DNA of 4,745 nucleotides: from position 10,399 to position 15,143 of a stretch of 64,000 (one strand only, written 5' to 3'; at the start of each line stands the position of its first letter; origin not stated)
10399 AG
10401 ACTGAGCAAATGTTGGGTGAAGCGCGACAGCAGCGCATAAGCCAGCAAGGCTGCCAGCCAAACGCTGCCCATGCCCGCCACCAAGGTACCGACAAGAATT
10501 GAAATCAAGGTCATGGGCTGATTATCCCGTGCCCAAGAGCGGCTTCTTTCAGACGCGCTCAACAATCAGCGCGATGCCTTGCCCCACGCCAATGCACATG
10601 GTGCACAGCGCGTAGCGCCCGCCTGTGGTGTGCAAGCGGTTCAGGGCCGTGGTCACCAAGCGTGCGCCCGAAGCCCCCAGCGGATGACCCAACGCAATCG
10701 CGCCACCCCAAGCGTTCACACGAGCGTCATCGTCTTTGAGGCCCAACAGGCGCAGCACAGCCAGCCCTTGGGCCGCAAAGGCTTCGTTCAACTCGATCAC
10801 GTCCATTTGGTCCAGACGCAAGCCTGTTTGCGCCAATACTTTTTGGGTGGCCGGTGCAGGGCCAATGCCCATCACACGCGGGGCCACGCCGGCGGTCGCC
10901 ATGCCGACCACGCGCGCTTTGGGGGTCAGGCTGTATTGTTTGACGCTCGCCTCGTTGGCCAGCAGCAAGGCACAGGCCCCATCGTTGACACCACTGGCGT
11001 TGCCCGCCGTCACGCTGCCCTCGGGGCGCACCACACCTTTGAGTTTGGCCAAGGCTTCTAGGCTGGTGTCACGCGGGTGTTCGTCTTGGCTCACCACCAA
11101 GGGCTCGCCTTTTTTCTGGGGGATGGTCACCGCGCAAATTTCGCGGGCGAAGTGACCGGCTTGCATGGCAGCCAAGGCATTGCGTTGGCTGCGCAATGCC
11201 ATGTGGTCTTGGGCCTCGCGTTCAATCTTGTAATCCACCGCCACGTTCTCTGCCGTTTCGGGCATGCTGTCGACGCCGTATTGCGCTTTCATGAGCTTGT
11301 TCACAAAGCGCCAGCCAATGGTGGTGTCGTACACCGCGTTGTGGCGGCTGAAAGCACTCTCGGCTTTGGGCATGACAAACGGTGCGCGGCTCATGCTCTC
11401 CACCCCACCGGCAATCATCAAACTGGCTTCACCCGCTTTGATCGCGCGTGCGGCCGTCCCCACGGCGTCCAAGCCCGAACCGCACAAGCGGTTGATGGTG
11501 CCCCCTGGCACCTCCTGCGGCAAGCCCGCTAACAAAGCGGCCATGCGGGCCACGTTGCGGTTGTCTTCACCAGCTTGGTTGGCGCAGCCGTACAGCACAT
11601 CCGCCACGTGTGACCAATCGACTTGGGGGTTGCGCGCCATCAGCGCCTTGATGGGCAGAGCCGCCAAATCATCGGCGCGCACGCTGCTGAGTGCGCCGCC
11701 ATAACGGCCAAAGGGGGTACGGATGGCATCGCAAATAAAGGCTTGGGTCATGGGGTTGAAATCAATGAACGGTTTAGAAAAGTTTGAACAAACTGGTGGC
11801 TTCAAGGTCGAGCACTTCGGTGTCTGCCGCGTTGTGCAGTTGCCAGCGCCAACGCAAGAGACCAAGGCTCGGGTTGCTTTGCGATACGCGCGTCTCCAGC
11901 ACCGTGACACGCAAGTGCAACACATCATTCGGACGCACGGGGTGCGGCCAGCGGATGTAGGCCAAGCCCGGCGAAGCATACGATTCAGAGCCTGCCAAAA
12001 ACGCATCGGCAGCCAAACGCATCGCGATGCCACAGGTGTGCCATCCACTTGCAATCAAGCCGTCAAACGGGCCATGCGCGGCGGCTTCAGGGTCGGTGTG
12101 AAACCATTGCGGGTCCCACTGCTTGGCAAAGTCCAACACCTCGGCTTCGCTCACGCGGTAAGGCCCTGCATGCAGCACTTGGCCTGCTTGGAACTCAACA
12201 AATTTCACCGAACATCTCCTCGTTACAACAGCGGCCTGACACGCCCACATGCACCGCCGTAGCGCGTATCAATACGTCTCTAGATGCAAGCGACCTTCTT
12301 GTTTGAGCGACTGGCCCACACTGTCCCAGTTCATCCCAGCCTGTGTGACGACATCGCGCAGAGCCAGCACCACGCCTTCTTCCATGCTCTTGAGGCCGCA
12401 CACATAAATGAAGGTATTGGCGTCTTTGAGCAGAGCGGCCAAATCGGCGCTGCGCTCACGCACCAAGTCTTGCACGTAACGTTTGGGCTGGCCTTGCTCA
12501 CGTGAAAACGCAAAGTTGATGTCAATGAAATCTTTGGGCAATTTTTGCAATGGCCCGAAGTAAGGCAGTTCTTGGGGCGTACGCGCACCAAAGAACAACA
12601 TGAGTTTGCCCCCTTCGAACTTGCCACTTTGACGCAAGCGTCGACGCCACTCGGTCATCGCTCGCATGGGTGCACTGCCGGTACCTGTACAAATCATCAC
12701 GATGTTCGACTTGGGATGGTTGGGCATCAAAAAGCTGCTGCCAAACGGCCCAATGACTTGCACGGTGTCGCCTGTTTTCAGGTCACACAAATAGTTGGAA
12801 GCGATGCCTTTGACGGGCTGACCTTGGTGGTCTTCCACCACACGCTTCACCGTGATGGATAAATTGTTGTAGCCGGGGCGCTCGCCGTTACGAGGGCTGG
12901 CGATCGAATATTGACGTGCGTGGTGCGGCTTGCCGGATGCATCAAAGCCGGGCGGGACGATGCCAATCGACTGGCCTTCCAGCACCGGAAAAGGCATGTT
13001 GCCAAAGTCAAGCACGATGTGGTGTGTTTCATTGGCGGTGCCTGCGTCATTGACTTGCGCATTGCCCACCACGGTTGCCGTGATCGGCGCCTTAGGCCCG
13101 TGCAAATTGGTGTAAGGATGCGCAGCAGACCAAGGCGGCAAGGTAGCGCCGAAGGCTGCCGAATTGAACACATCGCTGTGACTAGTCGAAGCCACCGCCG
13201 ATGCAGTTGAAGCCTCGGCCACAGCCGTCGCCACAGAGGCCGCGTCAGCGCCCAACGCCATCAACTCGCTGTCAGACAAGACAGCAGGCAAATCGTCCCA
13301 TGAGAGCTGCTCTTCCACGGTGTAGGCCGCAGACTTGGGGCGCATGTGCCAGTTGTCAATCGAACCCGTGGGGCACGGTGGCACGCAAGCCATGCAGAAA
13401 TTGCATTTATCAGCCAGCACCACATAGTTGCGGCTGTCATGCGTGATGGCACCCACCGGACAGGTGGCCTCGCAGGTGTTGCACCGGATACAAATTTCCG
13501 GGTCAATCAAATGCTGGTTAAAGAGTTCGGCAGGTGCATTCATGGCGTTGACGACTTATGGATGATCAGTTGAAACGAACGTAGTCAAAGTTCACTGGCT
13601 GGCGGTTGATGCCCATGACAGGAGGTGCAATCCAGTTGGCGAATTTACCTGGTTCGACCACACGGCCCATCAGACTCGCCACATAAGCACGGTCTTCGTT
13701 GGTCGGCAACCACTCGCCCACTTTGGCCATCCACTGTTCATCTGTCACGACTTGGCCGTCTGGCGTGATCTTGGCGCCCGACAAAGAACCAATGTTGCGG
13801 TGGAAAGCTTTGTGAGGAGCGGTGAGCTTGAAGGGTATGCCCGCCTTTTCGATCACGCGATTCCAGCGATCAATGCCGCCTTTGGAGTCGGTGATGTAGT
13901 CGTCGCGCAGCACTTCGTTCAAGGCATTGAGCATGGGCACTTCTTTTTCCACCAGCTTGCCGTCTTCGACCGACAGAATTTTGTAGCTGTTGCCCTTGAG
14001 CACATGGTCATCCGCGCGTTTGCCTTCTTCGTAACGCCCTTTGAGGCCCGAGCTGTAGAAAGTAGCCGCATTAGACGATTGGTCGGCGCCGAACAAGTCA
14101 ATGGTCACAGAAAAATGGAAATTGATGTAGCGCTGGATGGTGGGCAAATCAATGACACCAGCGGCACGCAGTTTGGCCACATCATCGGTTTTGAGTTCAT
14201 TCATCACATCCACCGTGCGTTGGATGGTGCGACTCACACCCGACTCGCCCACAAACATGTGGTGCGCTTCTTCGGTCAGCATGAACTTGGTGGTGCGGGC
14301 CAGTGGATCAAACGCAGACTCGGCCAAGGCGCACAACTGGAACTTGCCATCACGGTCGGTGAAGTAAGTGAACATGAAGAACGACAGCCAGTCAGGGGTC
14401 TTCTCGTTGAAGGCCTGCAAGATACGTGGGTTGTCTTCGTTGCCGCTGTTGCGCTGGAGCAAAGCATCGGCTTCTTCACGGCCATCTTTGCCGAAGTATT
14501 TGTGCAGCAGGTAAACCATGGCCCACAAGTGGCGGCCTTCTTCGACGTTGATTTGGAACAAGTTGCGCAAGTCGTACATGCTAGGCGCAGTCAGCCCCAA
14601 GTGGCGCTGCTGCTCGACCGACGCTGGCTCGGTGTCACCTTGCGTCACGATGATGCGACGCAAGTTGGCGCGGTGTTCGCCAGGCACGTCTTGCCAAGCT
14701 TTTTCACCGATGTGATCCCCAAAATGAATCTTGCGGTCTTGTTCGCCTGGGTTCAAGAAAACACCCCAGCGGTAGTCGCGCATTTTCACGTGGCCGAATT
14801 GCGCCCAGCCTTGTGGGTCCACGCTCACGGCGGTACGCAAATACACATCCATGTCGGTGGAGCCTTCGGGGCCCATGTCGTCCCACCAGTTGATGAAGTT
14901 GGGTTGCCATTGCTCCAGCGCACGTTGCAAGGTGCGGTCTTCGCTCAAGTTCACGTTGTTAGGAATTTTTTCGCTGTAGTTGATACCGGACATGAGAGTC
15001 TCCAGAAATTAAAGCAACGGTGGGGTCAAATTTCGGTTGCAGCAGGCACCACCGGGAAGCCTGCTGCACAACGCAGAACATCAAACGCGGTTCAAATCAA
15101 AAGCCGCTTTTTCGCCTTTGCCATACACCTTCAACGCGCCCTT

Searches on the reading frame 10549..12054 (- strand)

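Call 7: search_protein_families(library=ncbifam, max_evalue=1e-10, proteins=[window:10549-12054:-])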
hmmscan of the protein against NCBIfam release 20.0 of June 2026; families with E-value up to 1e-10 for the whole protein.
window:10549-12054:- (501 aa): 31 families (the best 25 are shown)
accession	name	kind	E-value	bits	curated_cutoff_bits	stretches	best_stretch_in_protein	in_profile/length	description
NF006551.0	PRK09050.1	subfamily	9.4e-222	736.2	605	1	102-501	1-401/401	3-oxoadipyl-CoA thiolase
TIGR02430.1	pcaF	equivalog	9.1e-214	709.9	597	1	104-501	2-400/400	3-oxoadipyl-CoA thiolase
NF006001.0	PRK08131.1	equivalog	4.2e-156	519.9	622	1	102-501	1-400/401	3-oxoadipyl-CoA thiolase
TIGR01930.1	AcCoA-C-Actrans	subfamily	5e-132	440.5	240.55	1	107-499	1-385/385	acetyl-CoA C-acyltransferase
NF004853.0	PRK06205.1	subfamily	1.1e-123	413.3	551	1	102-501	1-403/404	acetyl-CoA C-acetyltransferase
NF006552.0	PRK09051.1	subfamily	8.9e-119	397.2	565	1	103-501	4-395/395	beta-ketothiolase BktB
NF006553.0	PRK09052.1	equivalog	5.1e-117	391.3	567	1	102-501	5-399/399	acetyl-CoA C-acyltransferase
NF006510.0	PRK08947.1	equivalog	1.1e-112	376.8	519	1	102-501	1-387/387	acetyl-CoA C-acyltransferase FadA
NF042999.1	bketothiol_BktB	equivalog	2.8e-109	366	725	1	106-501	6-394/394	beta-ketothiolase BktB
NF004206.0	PRK05656.1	subfamily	2.8e-108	362.5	688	1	102-500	1-392/392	acetyl-CoA C-acetyltransferase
NF005890.0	PRK07851.1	equivalog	9.6e-102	341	580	1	102-501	1-405/406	acetyl-CoA C-acetyltransferase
NF005865.0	PRK07801.1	equivalog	4.3e-101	338.9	591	1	102-501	1-382/382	acetyl-CoA C-acetyltransferase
TIGR02445.1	fadA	equivalog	4.3e-101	338.7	591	1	106-501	3-385/385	acetyl-CoA C-acyltransferase FadA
NF006086.0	PRK08235.1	equivalog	1.2e-98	330.8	526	1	102-499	1-391/393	acetyl-CoA C-acetyltransferase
NF005077.0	PRK06504.1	subfamily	4.7e-93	312.4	590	1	102-501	1-390/390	acetyl-CoA C-acetyltransferase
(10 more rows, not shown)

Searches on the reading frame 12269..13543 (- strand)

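Call 7: search_protein_families(library=ncbifam, max_evalue=1e-10, proteins=[window:12269-13543:-])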
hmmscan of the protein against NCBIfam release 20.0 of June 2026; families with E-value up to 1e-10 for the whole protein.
window:12269-13543:- (424 aa): 9 families
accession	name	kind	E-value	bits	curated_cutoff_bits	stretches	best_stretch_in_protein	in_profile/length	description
TIGR03224.1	benzo_boxA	equivalog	3e-219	728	459.2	1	9-424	3-411/411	benzoyl-CoA 2,3-epoxidase subunit BoxA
NF045929.1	FNRPetHCyano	equivalog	9e-66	222.4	600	1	144-424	119-411/411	ferredoxin--NADP reductase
NF058510.1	bifunc_CpcD_PetH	exception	1.4e-65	221.7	635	1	143-424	114-405/405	bifunctional rod-capping linker CpcD/ferredoxin--NADP reductase PetH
TIGR01931.1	cysJ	equivalog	5.7e-32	111.1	668.15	1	206-404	380-573/597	assimilatory sulfite reductase (NADPH) flavoprotein subunit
NF004859.0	PRK06214.1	equivalog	1.9e-31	109.3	432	1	206-419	322-534/539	sulfite reductase subunit alpha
NF008197.0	PRK10953.1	equivalog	1.1e-23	83.4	838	1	205-405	383-579/601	NADPH-dependent assimilatory sulfite reductase flavoprotein subunit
TIGR01941.1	nqrF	equivalog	2.8e-12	46.3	295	1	241-397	235-390/405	NADH:ubiquinone reductase (Na(+)-transporting) subunit F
NF040810.1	BenC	equivalog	8.1e-12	44.9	430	1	188-397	135-317/333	benzoate 1,2-dioxygenase electron transfer component BenC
NF009805.0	PRK13289.1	equivalog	1.8e-11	43.6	432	1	190-299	188-282/399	NO-inducible flavohemoprotein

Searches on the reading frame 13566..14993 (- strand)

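Call 7: search_protein_families(library=ncbifam, max_evalue=1e-10, proteins=[window:13566-14993:-])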
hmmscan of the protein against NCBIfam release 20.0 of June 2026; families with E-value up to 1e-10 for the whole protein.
window:13566-14993:- (475 aa): 1 family
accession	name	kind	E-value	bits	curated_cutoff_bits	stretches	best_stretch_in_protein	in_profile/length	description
TIGR03225.1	benzo_boxB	equivalog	1.4e-270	897.9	499.1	1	4-474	1-471/471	benzoyl-CoA 2,3-epoxidase subunit BoxB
